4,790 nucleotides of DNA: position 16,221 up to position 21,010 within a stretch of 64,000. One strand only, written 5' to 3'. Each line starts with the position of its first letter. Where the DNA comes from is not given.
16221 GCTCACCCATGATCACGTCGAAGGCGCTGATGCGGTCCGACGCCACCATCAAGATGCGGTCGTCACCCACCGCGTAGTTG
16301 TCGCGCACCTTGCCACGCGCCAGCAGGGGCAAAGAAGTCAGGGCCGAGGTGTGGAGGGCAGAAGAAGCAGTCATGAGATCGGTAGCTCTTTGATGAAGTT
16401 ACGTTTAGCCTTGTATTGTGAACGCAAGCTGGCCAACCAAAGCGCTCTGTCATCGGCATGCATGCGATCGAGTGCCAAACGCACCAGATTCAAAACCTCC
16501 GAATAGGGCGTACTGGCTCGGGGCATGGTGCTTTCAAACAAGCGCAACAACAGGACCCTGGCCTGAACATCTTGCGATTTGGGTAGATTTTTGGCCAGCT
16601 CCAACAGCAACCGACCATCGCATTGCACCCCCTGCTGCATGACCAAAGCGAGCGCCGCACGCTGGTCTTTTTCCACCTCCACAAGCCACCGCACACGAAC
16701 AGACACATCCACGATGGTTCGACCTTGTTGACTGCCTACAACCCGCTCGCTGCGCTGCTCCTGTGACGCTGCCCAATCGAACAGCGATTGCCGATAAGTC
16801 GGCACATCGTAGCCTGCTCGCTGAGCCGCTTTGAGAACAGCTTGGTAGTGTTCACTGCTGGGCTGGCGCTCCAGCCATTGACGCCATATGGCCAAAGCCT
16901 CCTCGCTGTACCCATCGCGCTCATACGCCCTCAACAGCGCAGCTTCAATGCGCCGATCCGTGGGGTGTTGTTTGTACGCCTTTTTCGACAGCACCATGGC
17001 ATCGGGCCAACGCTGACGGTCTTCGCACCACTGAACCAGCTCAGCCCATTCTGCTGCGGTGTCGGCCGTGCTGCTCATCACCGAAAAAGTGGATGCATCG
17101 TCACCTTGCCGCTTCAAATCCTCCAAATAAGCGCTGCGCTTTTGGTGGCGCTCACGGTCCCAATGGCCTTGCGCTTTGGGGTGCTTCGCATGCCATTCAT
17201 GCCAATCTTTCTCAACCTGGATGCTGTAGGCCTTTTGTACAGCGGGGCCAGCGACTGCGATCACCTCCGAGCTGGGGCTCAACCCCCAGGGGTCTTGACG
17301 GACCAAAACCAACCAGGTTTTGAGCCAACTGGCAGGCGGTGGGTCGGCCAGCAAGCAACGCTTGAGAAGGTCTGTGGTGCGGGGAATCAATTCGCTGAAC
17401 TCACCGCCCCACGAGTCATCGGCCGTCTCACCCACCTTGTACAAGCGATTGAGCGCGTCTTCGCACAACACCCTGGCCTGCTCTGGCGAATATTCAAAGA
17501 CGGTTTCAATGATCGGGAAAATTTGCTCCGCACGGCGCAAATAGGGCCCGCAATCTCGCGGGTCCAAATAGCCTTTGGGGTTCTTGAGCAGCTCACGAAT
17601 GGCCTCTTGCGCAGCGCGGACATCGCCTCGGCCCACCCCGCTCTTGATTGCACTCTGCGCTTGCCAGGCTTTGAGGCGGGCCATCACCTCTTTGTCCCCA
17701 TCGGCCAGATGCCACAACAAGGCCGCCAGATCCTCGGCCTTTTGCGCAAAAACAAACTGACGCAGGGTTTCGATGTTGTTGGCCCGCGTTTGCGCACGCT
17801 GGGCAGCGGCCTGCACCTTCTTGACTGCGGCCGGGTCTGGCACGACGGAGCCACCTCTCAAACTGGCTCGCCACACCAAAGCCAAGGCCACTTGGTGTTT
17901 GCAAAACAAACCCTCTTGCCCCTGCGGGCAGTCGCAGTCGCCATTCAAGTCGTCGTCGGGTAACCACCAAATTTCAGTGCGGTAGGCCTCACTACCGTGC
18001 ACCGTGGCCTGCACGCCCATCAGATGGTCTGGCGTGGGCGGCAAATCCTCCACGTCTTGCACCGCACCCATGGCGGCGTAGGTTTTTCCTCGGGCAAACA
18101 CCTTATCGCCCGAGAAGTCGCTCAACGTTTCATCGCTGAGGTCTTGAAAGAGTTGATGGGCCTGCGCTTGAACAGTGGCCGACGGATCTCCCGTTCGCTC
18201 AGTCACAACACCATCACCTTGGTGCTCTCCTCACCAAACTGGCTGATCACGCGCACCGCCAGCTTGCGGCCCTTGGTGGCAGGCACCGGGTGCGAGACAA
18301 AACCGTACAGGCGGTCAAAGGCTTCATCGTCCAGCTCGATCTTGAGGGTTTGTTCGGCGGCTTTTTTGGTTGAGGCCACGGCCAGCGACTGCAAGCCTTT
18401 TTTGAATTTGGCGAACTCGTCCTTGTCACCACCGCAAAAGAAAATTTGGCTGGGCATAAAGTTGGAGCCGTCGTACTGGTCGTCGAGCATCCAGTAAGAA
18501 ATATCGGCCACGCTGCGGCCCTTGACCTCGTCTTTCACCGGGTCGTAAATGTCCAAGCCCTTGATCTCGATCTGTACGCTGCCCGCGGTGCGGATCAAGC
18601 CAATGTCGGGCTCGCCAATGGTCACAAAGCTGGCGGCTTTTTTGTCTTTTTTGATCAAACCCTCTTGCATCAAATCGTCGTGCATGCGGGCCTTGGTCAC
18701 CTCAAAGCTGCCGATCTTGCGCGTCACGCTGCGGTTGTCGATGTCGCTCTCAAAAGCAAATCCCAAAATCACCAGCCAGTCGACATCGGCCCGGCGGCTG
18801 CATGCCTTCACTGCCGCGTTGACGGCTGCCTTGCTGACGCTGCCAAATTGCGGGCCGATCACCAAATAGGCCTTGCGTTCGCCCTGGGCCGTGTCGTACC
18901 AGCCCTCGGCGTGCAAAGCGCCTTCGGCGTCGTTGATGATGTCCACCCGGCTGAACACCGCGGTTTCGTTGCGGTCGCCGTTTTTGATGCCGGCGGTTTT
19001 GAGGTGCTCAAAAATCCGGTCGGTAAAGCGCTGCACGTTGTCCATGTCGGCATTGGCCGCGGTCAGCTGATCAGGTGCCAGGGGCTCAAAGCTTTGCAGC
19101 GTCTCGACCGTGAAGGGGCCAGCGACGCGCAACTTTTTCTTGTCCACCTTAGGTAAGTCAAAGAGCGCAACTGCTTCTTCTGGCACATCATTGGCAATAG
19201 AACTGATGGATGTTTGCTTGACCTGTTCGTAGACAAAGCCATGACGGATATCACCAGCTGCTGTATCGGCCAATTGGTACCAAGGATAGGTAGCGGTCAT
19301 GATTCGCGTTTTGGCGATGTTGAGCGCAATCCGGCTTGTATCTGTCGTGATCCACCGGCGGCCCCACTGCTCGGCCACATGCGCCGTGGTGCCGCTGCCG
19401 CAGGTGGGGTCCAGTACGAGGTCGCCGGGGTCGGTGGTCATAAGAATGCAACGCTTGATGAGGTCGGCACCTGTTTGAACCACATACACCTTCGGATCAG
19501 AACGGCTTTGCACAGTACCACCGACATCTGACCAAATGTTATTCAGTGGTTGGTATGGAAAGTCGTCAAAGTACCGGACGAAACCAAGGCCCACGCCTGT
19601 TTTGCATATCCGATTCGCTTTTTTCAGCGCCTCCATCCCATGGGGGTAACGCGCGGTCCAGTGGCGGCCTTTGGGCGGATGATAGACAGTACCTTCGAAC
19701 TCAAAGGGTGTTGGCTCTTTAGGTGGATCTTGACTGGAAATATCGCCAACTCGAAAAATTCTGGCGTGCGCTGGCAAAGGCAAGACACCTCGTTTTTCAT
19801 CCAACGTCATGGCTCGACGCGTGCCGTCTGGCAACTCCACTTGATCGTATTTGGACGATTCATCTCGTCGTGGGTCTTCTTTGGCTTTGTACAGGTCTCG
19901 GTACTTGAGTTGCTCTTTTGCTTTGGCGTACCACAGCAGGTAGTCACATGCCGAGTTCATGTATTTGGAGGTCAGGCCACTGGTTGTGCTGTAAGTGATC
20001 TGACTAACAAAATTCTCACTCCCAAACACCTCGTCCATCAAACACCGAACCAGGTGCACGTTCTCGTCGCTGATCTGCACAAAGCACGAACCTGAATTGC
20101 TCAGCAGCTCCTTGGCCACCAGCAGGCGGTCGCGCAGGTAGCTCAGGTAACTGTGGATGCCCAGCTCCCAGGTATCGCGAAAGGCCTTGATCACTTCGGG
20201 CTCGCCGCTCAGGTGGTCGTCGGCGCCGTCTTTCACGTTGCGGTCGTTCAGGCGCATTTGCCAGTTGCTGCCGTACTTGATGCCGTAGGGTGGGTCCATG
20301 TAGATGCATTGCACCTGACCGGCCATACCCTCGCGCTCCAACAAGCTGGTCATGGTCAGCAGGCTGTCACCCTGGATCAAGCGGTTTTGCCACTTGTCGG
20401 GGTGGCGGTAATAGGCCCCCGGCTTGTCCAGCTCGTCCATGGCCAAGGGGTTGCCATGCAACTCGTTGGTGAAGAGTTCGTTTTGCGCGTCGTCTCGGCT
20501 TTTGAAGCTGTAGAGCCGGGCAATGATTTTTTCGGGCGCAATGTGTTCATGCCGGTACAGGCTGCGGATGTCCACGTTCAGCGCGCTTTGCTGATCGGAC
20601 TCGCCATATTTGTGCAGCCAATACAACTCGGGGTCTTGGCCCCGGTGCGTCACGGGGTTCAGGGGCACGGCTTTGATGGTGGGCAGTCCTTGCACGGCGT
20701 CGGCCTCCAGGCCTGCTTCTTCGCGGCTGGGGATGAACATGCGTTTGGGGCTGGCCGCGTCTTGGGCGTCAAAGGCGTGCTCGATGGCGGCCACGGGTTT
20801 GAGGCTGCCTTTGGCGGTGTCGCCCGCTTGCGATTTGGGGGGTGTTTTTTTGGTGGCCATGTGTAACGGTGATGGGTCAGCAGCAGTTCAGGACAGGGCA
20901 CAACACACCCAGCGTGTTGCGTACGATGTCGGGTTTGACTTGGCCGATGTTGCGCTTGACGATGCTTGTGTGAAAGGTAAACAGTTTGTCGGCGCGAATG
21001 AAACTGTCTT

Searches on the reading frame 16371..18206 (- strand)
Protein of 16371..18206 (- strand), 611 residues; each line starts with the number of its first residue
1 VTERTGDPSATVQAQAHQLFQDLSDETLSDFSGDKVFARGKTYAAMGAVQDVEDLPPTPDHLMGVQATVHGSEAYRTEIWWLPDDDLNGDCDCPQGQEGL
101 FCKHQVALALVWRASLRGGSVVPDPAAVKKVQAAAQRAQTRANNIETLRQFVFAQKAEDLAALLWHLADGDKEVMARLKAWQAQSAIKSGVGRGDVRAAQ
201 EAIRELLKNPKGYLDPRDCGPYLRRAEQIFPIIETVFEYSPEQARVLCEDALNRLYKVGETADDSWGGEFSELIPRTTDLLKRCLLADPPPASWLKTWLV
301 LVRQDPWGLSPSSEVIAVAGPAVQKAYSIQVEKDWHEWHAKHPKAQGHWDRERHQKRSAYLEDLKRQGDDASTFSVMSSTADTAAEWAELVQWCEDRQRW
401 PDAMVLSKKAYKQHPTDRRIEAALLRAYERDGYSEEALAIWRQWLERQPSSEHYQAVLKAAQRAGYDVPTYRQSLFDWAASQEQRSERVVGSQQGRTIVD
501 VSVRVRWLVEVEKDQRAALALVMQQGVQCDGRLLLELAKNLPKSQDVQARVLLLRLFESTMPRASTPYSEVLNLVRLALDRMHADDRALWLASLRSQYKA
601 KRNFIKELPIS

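Call 3: search_protein_families(library=pfam, proteins=[window:16371-18206:-], max_evalue=0.01)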
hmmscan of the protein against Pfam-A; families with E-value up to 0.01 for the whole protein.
window:16371-18206:- (611 aa): 3 families
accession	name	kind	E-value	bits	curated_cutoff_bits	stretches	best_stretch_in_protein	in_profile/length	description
PF13428.12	TPR_14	-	5.9e-06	26.9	23.5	0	385-424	2-41/44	Tetratricopeptide repeat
PF04434.22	SWIM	-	0.00064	19.6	19.6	1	84-110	8-35/38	SWIM zinc finger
PF14559.12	TPR_19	-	0.0023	18.7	25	1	398-458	5-65/68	Tetratricopeptide repeat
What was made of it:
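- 16371..18206 (-): SWIM zinc-finger/TPR protein, 611 aa. It overlaps mod by 4 nt and is an optional fourth gene of the operon. Pfam SWIM and TPR match (call 3).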

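Call 4: search_protein_families(library=ncbifam, proteins=[window:16371-18206:-], max_evalue=0.01)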
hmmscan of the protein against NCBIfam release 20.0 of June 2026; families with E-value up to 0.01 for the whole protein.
window:16371-18206:- (611 aa): 2 families
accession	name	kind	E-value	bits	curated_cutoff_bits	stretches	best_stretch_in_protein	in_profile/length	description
TIGR02917.1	PEP_TPR_lipo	equivalog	0.00037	18.5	312.2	1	403-486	552-635/899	XrtA/PEP-CTERM system TPR-repeat protein PrsT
TIGR02764.1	spore_ybaN_pdaB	equivalog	0.0093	15.8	237.4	0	359-494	23-150/191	polysaccharide deacetylase family sporulation protein PdaB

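Call 6: search_protein_families(library=padloc, proteins=[window:16371-18206:-], max_evalue=0.01)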
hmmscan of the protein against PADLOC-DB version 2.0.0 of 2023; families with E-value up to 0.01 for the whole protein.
window:16371-18206:- (611 aa): 1 family
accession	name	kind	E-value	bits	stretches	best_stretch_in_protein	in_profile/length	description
PDLC05053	PDC-S62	-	1.2e-29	101.4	1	23-606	9-556/566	-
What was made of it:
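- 16371..18206 (-): PADLOC candidate PDC-S62 at 1.2e-29 (call 6).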

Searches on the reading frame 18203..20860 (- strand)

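Call 3: search_protein_families(library=pfam, proteins=[window:18203-20860:-], max_evalue=0.01)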
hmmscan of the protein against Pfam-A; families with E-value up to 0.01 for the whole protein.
window:18203-20860:- (885 aa): 1 family
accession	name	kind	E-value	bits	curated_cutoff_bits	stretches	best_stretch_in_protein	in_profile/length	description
PF01555.25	N6_N4_Mtase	-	7.8e-34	118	26.7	1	183-517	1-220/221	DNA methylase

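Call 4: search_protein_families(library=ncbifam, proteins=[window:18203-20860:-], max_evalue=0.01)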
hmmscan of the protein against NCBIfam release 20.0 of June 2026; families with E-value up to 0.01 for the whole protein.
window:18203-20860:- (885 aa): 3 families
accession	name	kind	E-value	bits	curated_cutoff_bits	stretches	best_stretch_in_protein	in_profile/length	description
NF050803.1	DnaMtaseCcrMCaul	equivalog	4.3e-18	65.4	830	2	451-523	178-250/350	adenine-specific DNA-methyltransferase CcrM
NF008572.0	PRK11524.1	equivalog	3.1e-10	39.6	292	1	462-523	198-259/294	adenine-specific DNA-methyltransferase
NF010253.0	PRK13699.1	subfamily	0.00077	19.2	244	1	468-506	153-191/226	DNA methyltransferase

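Call 6: search_protein_families(library=padloc, proteins=[window:18203-20860:-], max_evalue=0.01)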
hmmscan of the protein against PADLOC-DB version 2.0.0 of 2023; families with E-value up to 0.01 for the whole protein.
window:18203-20860:- (885 aa): 56 families (the best 25 are shown)
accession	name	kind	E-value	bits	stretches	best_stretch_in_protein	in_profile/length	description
PDLC03632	MTase_III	-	6.5e-168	558.7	2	70-545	74-554/983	Type III methyltransferase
PDLC03354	MTase_II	-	2.6e-42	143.3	2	159-363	61-265/425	Type II methyltransferase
PDLC03636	MTase_III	-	1.2e-40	137.9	3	237-351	94-203/575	Type III methyltransferase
PDLC03644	MTase_III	-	1e-36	124.8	1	154-521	34-394/542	Type III methyltransferase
PDLC03635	MTase_III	-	4.1e-33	113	3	236-325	266-360/708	Type III methyltransferase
PDLC03633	MTase_III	-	6.1e-30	102.5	2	152-314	71-229/616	Type III methyltransferase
PDLC03634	MTase_III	-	3.4e-29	100.2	1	155-494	91-424/621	Type III methyltransferase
PDLC03339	MTase_II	-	1.1e-27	94.8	2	158-323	3-145/399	Type II methyltransferase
PDLC03638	MTase_III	-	1.2e-27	94.6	1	237-506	430-663/816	Type III methyltransferase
PDLC03300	MTase_II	-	2.7e-26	90.3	2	181-320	29-169/302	Type II methyltransferase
PDLC03371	MTase_II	-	2.9e-24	84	2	459-522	191-254/260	Type II methyltransferase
PDLC03641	MTase_III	-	3.2e-24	83.5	1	158-496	104-428/657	Type III methyltransferase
PDLC03637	MTase_III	-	8.3e-19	65.6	1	157-330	120-280/513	Type III methyltransferase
PDLC03216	MTase_II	-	1.6e-17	61.5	2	455-523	190-258/364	Type II methyltransferase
PDLC03738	oMTase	-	5.8e-17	59.5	2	456-522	201-267/376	orphan methyltransferase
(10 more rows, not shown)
